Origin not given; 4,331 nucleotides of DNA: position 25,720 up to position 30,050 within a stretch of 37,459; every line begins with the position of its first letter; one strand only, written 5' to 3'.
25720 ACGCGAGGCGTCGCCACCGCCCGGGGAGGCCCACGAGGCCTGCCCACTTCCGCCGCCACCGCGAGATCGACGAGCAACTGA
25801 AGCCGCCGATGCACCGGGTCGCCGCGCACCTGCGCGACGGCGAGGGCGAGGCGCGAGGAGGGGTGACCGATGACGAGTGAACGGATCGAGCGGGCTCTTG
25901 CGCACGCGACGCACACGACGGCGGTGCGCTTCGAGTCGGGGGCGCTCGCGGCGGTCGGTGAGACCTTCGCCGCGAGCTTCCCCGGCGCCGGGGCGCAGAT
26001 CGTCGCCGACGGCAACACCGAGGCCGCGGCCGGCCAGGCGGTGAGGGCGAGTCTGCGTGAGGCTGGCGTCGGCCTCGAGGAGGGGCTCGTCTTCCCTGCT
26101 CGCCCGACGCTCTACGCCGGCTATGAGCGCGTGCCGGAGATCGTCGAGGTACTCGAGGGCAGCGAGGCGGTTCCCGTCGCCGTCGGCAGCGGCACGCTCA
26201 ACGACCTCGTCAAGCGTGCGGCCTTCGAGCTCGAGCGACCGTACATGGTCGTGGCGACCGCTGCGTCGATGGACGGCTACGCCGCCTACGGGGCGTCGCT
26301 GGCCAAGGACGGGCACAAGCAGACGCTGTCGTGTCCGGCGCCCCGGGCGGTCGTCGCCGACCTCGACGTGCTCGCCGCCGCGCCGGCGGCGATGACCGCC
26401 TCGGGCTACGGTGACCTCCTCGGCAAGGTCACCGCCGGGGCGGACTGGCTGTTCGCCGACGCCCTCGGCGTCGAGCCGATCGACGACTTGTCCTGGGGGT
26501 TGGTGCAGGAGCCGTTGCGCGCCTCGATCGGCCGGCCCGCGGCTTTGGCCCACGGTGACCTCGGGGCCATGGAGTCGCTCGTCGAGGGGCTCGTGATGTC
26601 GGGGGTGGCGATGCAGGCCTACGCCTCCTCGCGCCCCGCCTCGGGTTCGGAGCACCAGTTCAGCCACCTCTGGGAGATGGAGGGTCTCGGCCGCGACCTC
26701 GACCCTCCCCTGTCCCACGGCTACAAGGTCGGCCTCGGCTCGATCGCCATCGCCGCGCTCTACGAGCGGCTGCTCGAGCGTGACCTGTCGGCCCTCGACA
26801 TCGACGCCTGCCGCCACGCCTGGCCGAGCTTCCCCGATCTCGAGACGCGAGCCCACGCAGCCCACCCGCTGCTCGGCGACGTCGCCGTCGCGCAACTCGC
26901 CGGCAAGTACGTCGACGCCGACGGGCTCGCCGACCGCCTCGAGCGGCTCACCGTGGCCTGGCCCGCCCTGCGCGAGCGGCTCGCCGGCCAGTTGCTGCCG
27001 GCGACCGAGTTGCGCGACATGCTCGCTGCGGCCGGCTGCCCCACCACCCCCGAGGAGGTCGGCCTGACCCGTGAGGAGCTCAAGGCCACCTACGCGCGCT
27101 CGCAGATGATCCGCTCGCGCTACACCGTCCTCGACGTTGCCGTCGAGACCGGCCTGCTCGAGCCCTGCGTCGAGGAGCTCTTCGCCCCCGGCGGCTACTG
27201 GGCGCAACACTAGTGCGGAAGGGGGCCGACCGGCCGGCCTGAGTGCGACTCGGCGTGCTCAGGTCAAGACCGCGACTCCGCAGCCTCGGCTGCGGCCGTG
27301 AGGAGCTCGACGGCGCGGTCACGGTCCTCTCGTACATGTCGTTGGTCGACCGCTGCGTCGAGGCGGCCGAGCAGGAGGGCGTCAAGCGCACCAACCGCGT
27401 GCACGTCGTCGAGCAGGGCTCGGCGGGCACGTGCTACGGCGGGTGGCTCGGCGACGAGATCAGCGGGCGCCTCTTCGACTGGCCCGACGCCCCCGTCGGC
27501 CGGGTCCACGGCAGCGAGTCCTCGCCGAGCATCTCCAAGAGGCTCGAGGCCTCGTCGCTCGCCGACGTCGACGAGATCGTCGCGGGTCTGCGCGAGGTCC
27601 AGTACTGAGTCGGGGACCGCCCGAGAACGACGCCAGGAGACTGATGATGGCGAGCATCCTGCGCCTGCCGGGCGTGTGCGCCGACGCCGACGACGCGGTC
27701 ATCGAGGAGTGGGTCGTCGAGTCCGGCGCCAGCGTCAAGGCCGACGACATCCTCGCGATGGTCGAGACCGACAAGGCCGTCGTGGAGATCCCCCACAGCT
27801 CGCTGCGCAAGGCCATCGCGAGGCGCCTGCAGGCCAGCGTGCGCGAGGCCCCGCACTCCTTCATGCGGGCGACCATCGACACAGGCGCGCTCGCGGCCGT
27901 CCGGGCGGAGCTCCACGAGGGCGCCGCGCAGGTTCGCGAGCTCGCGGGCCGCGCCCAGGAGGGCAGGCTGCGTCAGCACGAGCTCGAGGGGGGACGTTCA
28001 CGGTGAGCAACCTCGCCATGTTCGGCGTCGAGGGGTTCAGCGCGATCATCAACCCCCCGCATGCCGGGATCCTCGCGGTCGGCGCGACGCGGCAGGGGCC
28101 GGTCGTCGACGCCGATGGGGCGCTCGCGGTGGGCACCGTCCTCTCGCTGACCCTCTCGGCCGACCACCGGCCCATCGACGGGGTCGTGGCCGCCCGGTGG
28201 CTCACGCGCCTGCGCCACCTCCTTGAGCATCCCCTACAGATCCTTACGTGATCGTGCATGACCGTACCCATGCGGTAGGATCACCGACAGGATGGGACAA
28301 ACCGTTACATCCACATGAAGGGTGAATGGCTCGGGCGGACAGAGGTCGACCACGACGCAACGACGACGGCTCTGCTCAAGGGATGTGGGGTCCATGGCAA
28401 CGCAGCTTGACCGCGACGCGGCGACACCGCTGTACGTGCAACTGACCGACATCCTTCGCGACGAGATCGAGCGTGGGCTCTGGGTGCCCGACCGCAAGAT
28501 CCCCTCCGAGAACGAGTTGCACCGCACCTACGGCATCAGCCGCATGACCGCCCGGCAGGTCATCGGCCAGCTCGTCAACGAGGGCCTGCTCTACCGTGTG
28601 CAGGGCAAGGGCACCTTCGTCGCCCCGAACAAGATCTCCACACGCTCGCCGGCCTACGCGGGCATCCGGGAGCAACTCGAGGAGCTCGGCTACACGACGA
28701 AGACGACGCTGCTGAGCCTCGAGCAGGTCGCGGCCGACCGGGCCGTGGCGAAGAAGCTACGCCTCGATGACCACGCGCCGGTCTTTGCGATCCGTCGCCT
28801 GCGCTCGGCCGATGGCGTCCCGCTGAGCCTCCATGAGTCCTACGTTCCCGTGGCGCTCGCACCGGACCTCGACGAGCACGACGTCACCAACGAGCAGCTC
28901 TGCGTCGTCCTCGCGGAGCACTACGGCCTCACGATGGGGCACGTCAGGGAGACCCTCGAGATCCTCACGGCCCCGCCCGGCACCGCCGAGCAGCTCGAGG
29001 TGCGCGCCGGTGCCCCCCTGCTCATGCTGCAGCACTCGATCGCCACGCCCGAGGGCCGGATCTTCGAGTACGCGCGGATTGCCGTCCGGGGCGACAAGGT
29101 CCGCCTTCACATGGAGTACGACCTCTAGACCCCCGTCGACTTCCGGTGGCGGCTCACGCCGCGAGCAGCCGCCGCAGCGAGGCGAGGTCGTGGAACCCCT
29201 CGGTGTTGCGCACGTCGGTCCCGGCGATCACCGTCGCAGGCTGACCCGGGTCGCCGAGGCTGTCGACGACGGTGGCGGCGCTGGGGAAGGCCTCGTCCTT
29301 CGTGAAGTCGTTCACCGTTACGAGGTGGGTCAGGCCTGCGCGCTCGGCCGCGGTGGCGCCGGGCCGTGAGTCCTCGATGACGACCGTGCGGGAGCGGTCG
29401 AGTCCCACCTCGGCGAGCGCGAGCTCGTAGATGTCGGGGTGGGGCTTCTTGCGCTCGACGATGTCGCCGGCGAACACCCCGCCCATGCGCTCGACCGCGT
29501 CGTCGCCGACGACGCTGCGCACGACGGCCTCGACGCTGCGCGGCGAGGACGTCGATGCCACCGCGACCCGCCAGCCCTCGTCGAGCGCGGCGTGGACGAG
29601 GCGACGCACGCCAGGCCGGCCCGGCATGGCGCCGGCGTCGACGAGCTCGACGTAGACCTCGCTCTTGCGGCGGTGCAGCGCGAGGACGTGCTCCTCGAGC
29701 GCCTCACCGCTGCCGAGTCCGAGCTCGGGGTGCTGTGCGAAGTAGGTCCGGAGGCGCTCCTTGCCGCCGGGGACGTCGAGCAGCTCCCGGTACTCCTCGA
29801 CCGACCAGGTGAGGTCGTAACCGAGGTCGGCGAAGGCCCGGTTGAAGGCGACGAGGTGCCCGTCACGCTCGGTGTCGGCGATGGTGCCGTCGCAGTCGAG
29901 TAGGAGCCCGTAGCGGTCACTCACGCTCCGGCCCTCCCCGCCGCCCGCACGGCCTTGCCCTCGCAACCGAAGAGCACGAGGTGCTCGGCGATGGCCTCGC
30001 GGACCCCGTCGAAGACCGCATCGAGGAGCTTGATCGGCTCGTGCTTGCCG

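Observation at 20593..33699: Sugar/polyol-phosphate island beside tkt-tal resembling, but not matching, known erythritol/threitol routes to erythrose-4-phosphate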

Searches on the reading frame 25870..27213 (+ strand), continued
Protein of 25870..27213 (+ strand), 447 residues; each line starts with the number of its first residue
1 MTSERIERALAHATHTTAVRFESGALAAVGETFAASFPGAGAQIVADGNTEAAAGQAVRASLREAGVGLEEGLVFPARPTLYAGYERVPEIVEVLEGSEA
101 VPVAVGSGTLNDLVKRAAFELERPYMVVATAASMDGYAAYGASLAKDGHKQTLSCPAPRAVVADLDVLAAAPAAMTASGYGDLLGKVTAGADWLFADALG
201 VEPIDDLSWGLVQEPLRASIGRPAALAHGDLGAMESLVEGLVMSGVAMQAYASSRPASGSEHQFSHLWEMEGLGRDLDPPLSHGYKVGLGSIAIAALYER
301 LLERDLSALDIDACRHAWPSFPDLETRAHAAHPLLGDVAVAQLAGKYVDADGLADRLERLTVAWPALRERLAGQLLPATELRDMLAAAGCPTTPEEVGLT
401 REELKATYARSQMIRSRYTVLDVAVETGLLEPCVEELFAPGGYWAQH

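Call 92: find_encoding_contigs(protein=P0007, flank=10000, max_places=1)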
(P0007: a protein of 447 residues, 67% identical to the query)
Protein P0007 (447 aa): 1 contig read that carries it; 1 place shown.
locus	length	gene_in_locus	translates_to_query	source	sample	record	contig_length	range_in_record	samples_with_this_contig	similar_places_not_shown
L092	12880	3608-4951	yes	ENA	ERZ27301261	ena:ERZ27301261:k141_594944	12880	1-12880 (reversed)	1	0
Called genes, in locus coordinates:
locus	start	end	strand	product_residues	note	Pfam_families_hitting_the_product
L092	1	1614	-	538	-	?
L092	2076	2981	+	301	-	PF00702:Hydrolase, PF13344:Hydrolase_6, PF13419:HAD_2 (weak), PF13242:Hydrolase_like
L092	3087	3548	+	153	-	PF02502:LacAB_rpiB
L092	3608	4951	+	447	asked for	PF13685:Fe-ADH_2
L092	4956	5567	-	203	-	PF00881:Nitroreductase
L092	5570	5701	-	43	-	-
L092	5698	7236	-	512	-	PF00209:SNF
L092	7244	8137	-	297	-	PF05235:CHAD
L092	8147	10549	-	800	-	PF00521:DNA_topoisoIV, PF03989:DNA_gyraseA_C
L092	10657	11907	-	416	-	PF07690:MFS_1, PF06779:MFS_4 (weak), PF12832:MFS_1_like (faint), PF07690:MFS_1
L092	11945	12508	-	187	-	PF00440:TetR_N, PF17932:TetR_C_24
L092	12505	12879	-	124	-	?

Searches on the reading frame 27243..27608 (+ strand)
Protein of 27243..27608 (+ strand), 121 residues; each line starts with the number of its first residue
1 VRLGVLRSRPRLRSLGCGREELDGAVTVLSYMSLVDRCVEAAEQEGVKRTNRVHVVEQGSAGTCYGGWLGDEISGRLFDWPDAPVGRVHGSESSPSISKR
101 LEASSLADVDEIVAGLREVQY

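Call 36: search_protein_families(library=pfam, proteins=[window:27243-27608:+], max_evalue=0.01)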
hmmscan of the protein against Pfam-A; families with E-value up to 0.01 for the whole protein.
window:27243-27608:+ (121 aa): 1 family
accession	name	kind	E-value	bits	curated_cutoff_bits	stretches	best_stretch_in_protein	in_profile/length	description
PF02780.25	Transketolase_C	-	0.00022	21.6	25.9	1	41-112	52-124/124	Transketolase, C-terminal domain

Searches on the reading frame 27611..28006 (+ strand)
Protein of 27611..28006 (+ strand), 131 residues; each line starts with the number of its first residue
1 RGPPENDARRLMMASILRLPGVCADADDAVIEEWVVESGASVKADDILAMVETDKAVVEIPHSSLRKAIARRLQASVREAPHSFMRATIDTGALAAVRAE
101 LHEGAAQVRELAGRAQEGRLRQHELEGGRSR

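Call 36: search_protein_families(library=pfam, proteins=[window:27611-28006:+], max_evalue=0.01)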
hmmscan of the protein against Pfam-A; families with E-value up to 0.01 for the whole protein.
window:27611-28006:+ (131 aa): 3 families
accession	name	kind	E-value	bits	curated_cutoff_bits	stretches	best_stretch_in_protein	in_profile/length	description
PF00198.28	2-oxoacid_dh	-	1.8e-08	34.5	23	1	58-106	5-53/232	2-oxoacid dehydrogenases acyltransferase (catalytic domain)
PF00364.28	Biotin_lipoyl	-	4.7e-08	33.2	22.1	1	20-61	6-46/73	Biotin-requiring enzyme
PF13533.13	Biotin_lipoyl_2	-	0.0039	17.4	29.8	1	28-49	8-29/32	Biotin-lipoyl like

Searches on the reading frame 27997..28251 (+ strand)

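Call 36: search_protein_families(library=pfam, proteins=[window:27997-28251:+], max_evalue=0.01)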
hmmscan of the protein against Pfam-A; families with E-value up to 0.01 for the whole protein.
window:27997-28251:+ (84 aa): 1 family
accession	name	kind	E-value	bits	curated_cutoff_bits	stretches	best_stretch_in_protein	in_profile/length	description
PF00198.28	2-oxoacid_dh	-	2.1e-28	99.8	23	1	1-83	150-231/232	2-oxoacid dehydrogenases acyltransferase (catalytic domain)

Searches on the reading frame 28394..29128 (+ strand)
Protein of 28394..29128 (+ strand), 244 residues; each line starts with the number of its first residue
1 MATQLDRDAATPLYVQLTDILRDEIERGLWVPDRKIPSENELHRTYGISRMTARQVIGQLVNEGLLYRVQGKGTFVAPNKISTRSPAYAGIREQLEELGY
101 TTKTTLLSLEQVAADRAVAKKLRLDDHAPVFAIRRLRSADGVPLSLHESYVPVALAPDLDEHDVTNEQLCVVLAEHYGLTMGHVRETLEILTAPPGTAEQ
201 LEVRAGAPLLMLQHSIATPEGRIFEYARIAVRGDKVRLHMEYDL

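Call 6: search_protein_families(library=pfam, proteins=[window:28394-29128:+], max_evalue=0.01)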
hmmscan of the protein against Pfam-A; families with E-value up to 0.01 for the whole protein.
window:28394-29128:+ (244 aa): 4 families
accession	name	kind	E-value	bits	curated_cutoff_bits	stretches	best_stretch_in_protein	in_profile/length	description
PF07702.18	UTRA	-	9.5e-36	123.1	23.8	1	98-237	2-141/141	UTRA domain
PF00392.27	GntR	-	1.3e-18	66.9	27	1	13-76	1-64/64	Bacterial regulatory proteins, gntR family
PF21524.3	SAMD1_WH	-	0.0068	17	24.5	0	42-74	26-58/63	SAM domain-containing protein 1, WH domain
PF08220.18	HTH_DeoR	-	0.0087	16.2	21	0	40-71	18-49/57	DeoR-like helix-turn-helix domain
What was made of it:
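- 28394..29128 (+): GntR/HutC-type regulator, within the insertion. Pfam GntR plus UTRA (call 6).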

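Call 7: search_protein_families(library=ncbifam, proteins=[window:28394-29128:+], max_evalue=0.001)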
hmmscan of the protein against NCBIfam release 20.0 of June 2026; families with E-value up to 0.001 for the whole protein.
window:28394-29128:+ (244 aa): 18 families
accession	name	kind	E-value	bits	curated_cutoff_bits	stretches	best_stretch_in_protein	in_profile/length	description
NF008491.0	PRK11402.1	subfamily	4.6e-43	147.5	269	1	4-238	3-236/243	GntR family transcriptional regulator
TIGR02018.2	his_ut_repres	equivalog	8.3e-40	136.5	220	1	15-240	2-224/226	histidine utilization transcriptional repressor HutC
TIGR03337.1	phnR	equivalog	2.9e-34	118.8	296.75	1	14-239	3-227/231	phosphonate utilization transcriptional regulator PhnR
NF041547.1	GntR_LSA1692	equivalog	2.1e-30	106.1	275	1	13-235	2-223/233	GntR family transcriptional regulator, LSA1692 subfamily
NF007292.0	PRK09764.1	equivalog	2.6e-30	105.4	281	1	10-237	3-229/240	GntR family transcriptional regulator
TIGR02325.1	C_P_lyase_phnF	equivalog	9.2e-30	103.9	156.8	1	9-241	5-237/238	phosphonate metabolism transcriptional regulator PhnF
NF011575.0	PRK14999.1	equivalog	1.1e-25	90.3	424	1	3-240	3-237/241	histidine utilization repressor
NF052441.1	TransRegRv0792c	equivalog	8.1e-23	81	400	1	10-237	14-241/260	Rv0792c family HTH-type transcriptional regulator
TIGR02404.1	trehalos_R_Bsub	equivalog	8.3e-23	81.2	211.95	1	21-236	9-225/233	trehalose operon repressor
NF007486.0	PRK10079.1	equivalog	1.8e-16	60.6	363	1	20-241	20-240/241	phosphonate metabolism transcriptional regulator PhnF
NF052282.1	PLP_TF_PdxR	equivalog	4.2e-15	55.7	320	1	12-92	1-81/448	MocR-like pyridoxine biosynthesis transcription factor PdxR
NF052281.1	rhizopine_MocR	equivalog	1e-09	37.6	650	1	4-99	10-105/479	rhizopine catabolism transcriptional regulator MocR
NF047563.1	modulin_PmtR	equivalog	5.4e-09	36.1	200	1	5-82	5-82/125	PSM export ABC transporter transcriptional regulator PmtR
NF052290.2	MocR_like_YczR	exception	1.2e-08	34.1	487.4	1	8-114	15-123/458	MocR-like transcription factor YczR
NF007001.0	PRK09464.1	equivalog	1.3e-07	31.5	330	1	21-81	15-79/254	pyruvate dehydrogenase complex transcriptional repressor PdhR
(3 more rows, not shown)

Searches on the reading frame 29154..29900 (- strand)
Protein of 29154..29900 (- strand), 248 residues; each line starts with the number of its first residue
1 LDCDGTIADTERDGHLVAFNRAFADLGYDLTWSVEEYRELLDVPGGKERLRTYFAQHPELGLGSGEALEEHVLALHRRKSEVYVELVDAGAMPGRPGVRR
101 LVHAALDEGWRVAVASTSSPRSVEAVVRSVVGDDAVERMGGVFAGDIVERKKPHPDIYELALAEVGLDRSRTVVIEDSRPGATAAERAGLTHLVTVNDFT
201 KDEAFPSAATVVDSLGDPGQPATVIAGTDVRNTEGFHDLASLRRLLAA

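Call 6: search_protein_families(library=pfam, proteins=[window:29154-29822:-], max_evalue=0.01)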
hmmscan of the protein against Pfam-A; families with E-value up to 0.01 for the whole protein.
window:29154-29822:- (222 aa): 4 families
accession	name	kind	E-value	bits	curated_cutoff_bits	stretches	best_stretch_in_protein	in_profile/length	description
PF00702.32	Hydrolase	-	2.9e-18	67.4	26.4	1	5-163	44-191/191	haloacid dehalogenase-like hydrolase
PF13419.12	HAD_2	-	6.8e-11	43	23.8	1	64-166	76-175/178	Haloacid dehalogenase-like hydrolase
PF13242.12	Hydrolase_like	-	8.4e-06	26.1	22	1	125-191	3-74/75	HAD-hyrolase-like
PF12710.13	HAD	-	0.00015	22.7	27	1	28-151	39-180/189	haloacid dehalogenase-like hydrolase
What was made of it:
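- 29154..29924 (-): HAD-IA phosphatase with the CbbY-like N-terminal motif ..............; the second gene of a conserved aldolase-phosphatase pair. Pfam Hydrolase and HAD_2 (call 6).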

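Call 7: search_protein_families(library=ncbifam, proteins=[window:29154-29822:-], max_evalue=0.001)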
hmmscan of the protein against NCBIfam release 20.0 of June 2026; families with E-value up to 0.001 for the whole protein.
window:29154-29822:- (222 aa): 14 families
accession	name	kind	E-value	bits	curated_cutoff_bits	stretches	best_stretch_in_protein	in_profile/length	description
TIGR02009.1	PGMB-YQAB-SF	subfamily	1.5e-13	51.4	153.35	1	37-166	59-183/186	beta-phosphoglucomutase family hydrolase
TIGR01990.1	bPGM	equivalog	5.4e-11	42.8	189.4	1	43-166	64-183/187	beta-phosphoglucomutase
TIGR01509.1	HAD-SF-IA-v3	subfamily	1.9e-10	41.2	29.4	1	122-165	107-150/154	HAD-IA family hydrolase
TIGR01449.2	PGP_bact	equivalog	3.4e-09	36.6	180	1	56-178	75-193/213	phosphoglycolate phosphatase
NF008087.0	PRK10826.1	equivalog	6e-09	35.8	191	1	67-179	92-202/222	hexitol phosphatase HxpB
NF046057.1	bifunc_MtlD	equivalog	5.9e-08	31.6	800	1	50-172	75-193/683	bifunctional mannitol-1-phosphate dehydrogenase/phosphatase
TIGR03351.1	PhnX-like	hypoth_equivalog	6.8e-08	32.7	218.9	1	39-176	60-196/220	phosphonatase-like hydrolase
NF009697.0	PRK13222.1-4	equivalog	2.3e-07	30.4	327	1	54-166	82-190/232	phosphoglycolate phosphatase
NF053653.1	InDiPhoBT2121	equivalog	7.2e-07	29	245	1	40-171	62-187/216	inorganic diphosphatase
NF008610.0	PRK11587.1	equivalog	8.9e-06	25.2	282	1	117-189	129-200/219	sugar phosphatase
TIGR01454.1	AHBA_synth_RP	hypoth_equivalog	2.5e-05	24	246.65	1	70-170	78-175/205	AHBA synthesis associated protein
NF008000.0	PRK10725.1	equivalog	3.3e-05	24.1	215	1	112-166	128-182/188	fructose-1-phosphate/6-phosphogluconate phosphatase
NF009694.0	PRK13222.1-1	equivalog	3.3e-05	23.3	415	1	44-168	89-209/252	phosphoglycolate phosphatase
NF009695.0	PRK13222.1-2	equivalog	8e-05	22.2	225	1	70-167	97-191/226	phosphoglycolate phosphatase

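Call 81: search_protein_families(library=ncbifam, proteins=[window:29154-29900:-], max_evalue=1e-10)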
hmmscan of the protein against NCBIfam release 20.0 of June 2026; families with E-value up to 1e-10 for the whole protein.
window:29154-29900:- (248 aa): 3 families
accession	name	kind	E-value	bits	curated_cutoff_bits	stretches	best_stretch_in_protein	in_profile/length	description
TIGR02009.1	PGMB-YQAB-SF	subfamily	9.7e-19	68.3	153.35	1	2-192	7-183/186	beta-phosphoglucomutase family hydrolase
TIGR01990.1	bPGM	equivalog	1.4e-12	48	189.4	1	2-192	7-183/187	beta-phosphoglucomutase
TIGR01509.1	HAD-SF-IA-v3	subfamily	2e-11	44.3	29.4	0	148-191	107-150/154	HAD-IA family hydrolase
